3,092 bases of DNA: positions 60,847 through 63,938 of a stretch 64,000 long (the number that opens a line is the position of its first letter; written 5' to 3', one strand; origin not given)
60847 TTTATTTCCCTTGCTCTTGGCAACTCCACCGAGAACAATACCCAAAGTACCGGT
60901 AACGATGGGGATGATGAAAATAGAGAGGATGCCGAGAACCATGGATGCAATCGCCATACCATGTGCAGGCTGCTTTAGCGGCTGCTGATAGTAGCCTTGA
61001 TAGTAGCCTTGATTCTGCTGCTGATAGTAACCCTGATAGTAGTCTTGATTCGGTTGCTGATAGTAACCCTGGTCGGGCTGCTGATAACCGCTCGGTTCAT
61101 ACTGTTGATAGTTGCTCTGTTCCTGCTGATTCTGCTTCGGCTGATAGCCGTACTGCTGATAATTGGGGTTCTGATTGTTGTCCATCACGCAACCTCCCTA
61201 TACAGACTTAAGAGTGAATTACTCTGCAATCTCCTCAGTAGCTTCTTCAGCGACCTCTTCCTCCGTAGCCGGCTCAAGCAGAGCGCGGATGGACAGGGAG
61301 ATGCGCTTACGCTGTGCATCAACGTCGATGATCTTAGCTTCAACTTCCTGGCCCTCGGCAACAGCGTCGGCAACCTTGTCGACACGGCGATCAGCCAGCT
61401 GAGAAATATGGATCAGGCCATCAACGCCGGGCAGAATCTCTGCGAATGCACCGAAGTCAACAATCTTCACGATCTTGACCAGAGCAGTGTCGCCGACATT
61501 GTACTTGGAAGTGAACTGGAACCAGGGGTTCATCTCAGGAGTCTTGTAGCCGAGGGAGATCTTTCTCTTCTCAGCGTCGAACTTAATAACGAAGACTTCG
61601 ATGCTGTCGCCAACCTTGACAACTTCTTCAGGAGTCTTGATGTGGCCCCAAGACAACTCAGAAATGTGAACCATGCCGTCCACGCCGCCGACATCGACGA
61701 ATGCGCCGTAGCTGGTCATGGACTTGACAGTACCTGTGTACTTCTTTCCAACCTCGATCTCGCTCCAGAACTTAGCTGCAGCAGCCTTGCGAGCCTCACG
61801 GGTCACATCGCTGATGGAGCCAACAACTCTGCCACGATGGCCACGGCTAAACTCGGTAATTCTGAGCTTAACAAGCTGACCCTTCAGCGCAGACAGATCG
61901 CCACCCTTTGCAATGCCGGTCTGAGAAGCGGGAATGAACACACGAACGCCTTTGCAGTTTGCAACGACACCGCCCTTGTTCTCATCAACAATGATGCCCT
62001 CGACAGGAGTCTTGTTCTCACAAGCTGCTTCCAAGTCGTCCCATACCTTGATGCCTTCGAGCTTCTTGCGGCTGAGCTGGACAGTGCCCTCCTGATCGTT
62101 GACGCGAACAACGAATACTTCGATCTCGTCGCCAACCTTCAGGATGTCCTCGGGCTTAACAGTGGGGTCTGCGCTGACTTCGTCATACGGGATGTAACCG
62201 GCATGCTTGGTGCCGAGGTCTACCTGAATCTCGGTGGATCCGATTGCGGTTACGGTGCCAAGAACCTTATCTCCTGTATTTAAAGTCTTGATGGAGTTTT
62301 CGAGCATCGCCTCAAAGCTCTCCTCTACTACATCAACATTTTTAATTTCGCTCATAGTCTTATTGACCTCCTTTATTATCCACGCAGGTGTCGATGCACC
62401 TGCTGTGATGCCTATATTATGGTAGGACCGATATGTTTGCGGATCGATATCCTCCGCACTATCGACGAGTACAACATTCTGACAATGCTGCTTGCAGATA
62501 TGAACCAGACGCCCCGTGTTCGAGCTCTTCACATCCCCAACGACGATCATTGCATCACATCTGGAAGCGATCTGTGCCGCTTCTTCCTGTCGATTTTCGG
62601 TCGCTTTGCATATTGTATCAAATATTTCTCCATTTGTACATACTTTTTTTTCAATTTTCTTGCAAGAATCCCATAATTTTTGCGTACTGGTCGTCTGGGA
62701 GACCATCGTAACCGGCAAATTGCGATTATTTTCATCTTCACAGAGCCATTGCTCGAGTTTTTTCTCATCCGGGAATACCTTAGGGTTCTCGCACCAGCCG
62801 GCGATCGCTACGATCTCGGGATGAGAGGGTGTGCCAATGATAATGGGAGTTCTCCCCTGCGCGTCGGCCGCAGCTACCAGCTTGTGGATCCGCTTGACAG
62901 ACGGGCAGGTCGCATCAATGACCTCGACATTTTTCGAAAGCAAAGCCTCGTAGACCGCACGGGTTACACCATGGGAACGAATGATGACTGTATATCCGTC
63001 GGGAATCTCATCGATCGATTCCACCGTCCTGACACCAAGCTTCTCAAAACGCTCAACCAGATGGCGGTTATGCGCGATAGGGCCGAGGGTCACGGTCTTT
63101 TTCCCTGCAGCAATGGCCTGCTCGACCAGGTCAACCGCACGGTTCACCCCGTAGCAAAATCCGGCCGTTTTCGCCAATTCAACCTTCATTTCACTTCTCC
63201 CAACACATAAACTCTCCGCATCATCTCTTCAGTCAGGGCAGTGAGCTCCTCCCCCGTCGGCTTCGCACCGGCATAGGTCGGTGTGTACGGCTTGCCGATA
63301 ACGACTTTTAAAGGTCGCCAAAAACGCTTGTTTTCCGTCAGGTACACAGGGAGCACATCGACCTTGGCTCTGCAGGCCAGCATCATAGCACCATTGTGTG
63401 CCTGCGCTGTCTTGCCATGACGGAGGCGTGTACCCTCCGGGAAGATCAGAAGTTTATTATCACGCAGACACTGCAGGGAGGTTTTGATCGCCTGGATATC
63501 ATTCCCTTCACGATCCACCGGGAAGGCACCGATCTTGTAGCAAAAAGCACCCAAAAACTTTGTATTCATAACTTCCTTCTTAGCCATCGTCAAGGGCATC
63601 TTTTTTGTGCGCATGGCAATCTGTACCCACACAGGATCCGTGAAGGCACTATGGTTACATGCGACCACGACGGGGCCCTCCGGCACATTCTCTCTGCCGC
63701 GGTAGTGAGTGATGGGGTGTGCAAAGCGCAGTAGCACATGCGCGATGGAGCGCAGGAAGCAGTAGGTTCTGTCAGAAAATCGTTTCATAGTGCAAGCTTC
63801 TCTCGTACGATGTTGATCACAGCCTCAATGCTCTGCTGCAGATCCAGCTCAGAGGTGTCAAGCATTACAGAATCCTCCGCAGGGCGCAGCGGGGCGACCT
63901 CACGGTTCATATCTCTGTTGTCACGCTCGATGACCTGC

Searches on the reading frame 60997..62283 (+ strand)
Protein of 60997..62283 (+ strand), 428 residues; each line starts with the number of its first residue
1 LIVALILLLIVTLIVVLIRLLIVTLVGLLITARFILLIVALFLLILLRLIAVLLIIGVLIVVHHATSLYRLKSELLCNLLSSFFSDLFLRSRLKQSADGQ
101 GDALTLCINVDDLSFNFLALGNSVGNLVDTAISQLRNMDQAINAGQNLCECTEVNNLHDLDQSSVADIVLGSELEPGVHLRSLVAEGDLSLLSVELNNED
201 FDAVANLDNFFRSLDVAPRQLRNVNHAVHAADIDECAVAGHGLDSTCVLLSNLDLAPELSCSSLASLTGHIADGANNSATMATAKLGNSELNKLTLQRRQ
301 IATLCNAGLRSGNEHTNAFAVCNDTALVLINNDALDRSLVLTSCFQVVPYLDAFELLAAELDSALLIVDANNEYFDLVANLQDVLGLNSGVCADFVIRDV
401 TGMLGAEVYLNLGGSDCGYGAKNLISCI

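Call 19: search_protein_families(library=pfam, proteins=[window:60997-62283:+], max_evalue=0.001)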
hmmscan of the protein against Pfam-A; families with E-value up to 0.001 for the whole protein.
window:60997-62283:+ (428 aa): 1 family
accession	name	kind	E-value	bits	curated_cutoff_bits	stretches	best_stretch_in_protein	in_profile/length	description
PF00335.26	Tetraspanin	-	1e-05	25.8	32.1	1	10-160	47-152/225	Tetraspanin family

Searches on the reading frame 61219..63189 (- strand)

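Call 19: search_protein_families(library=pfam, proteins=[window:61219-63189:-], max_evalue=0.001)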
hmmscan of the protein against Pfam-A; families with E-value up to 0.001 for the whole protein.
window:61219-63189:- (656 aa): 7 families
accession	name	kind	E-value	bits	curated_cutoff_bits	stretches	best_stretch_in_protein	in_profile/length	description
PF02401.23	LYTB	-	3.4e-88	295.9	24.5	1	3-279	1-266/267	LytB protein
PF00575.29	S1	-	7.9e-57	190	22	3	478-549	2-74/74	S1 RNA binding domain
PF23459.1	S1_RRP5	-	1.3e-11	45.3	27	0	574-633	12-71/72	RRP5 S1 domain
PF13509.12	S1_2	-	3.8e-06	27.3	21.8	0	480-534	1-48/61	S1 domain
PF24685.1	OB_RRP5_4th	-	1e-05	25.9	31.5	0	591-623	39-71/92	RRP5 OB-fold domain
PF21710.3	Spt6_S1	-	0.00032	21.4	27.5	0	571-635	22-87/91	Spt6, S1/OB domain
PF09883.16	DUF2110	-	0.00095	19.9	23.2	0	479-513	2-35/87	DUF2110 central domain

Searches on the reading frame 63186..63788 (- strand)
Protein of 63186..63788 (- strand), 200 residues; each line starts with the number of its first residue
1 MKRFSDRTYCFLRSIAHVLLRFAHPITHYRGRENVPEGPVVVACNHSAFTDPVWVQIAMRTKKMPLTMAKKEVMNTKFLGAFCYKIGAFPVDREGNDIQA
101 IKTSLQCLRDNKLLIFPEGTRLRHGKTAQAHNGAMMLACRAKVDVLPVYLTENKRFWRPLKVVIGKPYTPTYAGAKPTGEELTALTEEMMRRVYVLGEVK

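Call 19: search_protein_families(library=pfam, proteins=[window:63186-63788:-], max_evalue=0.001)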
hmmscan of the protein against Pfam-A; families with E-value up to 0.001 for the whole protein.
window:63186-63788:- (200 aa): 1 family
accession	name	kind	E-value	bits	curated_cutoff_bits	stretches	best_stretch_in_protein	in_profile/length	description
PF01553.26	Acyltransferase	-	3.1e-26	92.2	23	1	28-150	3-131/132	Acyltransferase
